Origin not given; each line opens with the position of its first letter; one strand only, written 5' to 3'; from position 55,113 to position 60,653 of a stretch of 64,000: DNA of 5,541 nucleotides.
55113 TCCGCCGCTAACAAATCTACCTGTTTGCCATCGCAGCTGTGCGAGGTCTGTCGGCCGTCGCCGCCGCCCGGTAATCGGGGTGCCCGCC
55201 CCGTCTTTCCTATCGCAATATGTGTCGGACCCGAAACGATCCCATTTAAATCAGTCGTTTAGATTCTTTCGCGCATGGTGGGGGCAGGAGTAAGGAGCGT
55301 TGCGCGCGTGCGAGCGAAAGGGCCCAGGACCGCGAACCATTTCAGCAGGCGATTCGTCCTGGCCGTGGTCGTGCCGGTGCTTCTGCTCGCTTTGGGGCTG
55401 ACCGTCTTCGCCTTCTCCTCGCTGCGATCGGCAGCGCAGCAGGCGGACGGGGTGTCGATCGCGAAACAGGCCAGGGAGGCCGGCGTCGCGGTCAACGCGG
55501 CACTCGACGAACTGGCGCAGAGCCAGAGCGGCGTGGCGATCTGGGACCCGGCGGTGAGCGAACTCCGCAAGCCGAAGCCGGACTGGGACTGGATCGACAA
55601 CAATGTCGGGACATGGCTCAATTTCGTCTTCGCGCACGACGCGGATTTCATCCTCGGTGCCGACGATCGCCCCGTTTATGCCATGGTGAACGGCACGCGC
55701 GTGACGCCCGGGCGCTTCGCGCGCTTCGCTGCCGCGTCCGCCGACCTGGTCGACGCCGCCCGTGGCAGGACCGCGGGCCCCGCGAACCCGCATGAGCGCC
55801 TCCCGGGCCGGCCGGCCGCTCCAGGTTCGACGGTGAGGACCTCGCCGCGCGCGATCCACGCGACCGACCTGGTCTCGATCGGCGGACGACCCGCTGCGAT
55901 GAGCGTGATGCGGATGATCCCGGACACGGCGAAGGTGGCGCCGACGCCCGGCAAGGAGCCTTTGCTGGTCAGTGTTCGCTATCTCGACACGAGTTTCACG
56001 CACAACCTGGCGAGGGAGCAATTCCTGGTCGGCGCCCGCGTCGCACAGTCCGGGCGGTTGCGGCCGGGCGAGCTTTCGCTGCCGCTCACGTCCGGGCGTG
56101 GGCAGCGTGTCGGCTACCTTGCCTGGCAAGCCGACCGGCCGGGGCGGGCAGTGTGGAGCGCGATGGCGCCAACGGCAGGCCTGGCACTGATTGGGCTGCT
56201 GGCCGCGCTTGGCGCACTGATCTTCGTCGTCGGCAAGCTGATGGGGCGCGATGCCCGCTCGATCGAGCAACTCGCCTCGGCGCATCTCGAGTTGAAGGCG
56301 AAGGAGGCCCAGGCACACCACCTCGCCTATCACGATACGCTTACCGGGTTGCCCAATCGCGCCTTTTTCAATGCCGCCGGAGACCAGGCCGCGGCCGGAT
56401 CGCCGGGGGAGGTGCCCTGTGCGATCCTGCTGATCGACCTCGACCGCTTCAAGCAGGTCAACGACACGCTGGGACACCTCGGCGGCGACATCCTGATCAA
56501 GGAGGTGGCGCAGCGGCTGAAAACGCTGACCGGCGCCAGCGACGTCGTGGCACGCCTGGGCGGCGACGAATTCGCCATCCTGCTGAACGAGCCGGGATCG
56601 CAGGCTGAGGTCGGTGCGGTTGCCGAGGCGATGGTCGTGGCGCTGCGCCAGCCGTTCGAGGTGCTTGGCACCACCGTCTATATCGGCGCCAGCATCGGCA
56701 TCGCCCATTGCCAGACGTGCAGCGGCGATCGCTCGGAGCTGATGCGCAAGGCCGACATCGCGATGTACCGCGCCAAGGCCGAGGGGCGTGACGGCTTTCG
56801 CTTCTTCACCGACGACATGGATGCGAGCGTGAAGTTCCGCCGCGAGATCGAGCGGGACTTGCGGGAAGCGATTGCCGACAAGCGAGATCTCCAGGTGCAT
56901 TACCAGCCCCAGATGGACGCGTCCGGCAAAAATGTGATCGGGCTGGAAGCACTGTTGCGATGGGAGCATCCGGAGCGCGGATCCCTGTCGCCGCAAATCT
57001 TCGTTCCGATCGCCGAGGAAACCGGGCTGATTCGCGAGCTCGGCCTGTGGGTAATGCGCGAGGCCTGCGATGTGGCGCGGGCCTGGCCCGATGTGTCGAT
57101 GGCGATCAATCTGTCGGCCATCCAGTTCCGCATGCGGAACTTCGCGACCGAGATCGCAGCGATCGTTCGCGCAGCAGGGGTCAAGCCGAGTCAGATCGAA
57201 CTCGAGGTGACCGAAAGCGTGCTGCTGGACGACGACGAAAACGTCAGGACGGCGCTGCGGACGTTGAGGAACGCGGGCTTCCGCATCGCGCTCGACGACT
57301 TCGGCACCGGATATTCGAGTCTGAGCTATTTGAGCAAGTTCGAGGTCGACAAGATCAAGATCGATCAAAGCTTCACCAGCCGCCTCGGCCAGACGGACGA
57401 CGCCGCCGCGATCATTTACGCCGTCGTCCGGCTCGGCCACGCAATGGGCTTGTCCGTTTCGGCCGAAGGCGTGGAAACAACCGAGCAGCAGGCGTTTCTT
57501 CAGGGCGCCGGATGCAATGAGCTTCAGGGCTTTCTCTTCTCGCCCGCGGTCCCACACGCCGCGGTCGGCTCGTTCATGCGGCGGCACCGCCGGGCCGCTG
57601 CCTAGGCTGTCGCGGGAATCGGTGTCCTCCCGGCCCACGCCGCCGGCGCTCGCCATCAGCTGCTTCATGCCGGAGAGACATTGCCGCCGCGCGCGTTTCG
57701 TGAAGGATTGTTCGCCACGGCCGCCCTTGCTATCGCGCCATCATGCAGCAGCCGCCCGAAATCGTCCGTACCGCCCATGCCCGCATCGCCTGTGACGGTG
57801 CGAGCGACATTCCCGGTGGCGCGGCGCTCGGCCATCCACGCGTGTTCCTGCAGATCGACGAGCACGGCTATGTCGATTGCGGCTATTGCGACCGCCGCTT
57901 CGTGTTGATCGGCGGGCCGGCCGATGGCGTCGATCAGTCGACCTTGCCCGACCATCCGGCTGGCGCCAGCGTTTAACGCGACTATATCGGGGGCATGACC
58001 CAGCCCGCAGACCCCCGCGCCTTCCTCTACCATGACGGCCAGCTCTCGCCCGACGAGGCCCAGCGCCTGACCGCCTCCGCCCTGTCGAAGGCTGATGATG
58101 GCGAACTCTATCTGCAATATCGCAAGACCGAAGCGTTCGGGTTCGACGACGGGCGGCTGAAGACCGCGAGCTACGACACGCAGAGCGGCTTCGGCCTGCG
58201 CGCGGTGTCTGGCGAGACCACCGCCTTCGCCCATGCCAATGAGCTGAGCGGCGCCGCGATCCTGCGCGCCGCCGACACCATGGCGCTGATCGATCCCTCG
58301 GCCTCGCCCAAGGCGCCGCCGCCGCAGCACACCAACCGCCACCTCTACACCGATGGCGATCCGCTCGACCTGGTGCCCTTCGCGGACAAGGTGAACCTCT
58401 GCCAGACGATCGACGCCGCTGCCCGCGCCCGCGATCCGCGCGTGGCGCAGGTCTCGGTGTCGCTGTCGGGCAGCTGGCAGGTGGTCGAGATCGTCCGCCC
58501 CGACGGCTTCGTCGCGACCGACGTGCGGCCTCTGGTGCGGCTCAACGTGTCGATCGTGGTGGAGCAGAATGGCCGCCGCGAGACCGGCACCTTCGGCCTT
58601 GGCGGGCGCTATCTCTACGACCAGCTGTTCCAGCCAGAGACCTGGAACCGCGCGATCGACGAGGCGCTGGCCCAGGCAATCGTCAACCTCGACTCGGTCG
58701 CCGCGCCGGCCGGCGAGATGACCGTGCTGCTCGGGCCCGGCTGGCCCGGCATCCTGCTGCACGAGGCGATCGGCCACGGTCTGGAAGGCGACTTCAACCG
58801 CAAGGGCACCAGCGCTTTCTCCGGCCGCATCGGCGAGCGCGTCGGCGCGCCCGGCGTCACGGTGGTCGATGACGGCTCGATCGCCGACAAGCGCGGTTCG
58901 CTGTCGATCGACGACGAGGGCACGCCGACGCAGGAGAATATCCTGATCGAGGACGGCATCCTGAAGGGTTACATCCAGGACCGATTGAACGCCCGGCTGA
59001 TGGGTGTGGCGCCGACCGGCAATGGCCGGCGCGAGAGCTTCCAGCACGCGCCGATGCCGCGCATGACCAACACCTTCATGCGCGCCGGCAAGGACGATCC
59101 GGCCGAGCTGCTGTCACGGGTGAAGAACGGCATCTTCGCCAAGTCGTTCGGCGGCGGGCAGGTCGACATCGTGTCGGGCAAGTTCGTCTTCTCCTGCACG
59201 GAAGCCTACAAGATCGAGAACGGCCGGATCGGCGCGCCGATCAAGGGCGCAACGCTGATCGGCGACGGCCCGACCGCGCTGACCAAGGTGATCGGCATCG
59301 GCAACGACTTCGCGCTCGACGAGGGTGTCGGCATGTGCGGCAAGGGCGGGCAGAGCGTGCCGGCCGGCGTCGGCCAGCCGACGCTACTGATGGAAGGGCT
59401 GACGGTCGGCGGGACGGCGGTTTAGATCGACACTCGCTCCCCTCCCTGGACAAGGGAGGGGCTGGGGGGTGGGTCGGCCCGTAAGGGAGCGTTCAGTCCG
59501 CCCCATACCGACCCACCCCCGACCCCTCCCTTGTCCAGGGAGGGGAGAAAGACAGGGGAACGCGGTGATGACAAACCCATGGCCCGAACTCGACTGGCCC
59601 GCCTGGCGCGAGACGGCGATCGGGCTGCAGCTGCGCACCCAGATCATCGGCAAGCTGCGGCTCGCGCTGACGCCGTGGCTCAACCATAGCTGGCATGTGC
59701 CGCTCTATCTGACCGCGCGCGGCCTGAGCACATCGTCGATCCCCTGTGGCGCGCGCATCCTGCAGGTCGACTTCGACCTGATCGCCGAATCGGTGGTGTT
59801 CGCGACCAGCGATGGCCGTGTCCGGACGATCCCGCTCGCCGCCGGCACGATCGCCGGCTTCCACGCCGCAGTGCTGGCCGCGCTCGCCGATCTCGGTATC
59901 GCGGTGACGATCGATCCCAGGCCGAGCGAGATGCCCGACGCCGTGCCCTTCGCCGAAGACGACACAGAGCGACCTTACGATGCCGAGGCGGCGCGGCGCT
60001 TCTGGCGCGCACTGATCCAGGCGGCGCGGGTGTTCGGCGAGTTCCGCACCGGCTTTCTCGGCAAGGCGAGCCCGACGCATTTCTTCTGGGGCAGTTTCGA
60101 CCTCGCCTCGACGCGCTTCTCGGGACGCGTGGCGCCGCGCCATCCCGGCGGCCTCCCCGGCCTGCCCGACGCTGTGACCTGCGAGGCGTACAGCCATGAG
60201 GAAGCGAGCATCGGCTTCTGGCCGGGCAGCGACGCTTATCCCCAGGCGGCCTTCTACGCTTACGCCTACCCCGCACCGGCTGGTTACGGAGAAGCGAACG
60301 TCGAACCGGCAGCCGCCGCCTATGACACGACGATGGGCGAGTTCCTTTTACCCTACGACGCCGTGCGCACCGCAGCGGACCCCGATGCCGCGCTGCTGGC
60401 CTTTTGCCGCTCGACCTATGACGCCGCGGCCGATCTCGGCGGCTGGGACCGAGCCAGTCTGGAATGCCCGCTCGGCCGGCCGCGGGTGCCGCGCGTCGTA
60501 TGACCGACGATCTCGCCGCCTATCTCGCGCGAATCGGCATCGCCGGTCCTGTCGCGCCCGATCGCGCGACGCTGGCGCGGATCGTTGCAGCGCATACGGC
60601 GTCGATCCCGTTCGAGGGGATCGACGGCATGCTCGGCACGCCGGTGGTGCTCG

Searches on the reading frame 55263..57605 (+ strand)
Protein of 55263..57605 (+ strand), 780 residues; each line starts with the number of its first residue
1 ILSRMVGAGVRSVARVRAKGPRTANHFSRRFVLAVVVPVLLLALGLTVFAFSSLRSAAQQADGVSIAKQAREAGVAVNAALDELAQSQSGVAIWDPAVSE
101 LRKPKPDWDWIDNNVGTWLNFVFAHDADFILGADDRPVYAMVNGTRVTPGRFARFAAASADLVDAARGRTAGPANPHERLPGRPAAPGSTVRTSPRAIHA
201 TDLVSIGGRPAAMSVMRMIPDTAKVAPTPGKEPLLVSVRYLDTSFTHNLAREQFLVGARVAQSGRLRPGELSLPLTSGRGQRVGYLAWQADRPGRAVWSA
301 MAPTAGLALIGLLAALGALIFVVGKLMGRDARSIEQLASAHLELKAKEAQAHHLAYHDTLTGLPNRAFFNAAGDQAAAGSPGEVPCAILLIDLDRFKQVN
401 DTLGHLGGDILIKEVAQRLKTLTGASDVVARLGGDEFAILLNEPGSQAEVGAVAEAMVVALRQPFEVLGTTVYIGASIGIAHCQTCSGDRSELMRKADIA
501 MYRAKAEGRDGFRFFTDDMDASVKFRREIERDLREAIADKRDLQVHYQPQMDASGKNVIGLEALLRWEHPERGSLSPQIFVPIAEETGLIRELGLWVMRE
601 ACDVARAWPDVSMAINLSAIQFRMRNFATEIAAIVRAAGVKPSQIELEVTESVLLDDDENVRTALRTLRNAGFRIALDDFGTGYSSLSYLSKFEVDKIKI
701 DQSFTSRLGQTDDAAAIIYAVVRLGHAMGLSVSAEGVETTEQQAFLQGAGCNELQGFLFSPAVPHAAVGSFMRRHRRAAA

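Call 47: search_protein_families(library=pfam, proteins=[window:55263-57605:+], max_evalue=0.001)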
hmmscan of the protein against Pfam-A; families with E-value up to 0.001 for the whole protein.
window:55263-57605:+ (780 aa): 3 families
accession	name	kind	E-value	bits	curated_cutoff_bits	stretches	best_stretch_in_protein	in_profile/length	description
PF00563.25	EAL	-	5.5e-71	239.1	31.3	1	531-761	2-235/236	EAL domain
PF00990.26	GGDEF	-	4.4e-43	147.3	23.8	1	355-510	1-160/161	Diguanylate cyclase, GGDEF domain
PF05228.19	CHASE4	-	1.9e-16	60.9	26.2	1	77-258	2-137/140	CHASE4 domain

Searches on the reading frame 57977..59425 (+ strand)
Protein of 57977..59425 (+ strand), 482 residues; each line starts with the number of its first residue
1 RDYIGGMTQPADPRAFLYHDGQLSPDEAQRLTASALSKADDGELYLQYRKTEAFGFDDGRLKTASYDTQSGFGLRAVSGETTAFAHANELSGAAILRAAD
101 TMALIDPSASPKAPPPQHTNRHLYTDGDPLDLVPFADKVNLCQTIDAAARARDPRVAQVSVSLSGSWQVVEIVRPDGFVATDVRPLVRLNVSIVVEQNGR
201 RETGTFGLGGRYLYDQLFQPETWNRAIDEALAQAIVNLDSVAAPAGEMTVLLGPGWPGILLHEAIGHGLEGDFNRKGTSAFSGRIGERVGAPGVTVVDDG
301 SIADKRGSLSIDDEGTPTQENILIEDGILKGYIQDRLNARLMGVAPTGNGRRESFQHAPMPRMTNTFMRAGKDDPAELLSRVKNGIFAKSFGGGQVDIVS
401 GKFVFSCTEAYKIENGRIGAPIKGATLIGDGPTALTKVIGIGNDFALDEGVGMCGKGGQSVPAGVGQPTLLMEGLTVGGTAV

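Call 85: search_protein_families(library=pfam, proteins=[window:57977-59425:+], max_evalue=0.0001)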
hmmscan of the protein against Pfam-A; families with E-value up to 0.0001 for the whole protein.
window:57977-59425:+ (482 aa): 3 families
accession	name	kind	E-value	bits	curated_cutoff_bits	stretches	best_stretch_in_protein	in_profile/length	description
PF19289.4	PmbA_TldD_3rd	-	4.2e-65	219.4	22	1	246-479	2-220/220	PmbA/TldA metallopeptidase C-terminal domain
PF19290.4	PmbA_TldD_2nd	-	1.3e-18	67.9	20.9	1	129-238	2-109/109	PmbA/TldA metallopeptidase central domain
PF01523.21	PmbA_TldD_1st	-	6.1e-11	42.7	20.9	1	43-102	2-61/65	PmbA/TldA metallopeptidase domain 1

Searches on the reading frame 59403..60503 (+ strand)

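Call 85: search_protein_families(library=pfam, proteins=[window:59403-60503:+], max_evalue=0.0001)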
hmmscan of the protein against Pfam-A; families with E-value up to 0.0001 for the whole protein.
window:59403-60503:+ (366 aa): 1 family
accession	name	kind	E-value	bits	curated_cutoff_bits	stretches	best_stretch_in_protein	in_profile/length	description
PF19459.4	DUF5996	-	1e-130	435.6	25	1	60-355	1-296/296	Family of unknown function (DUF5996)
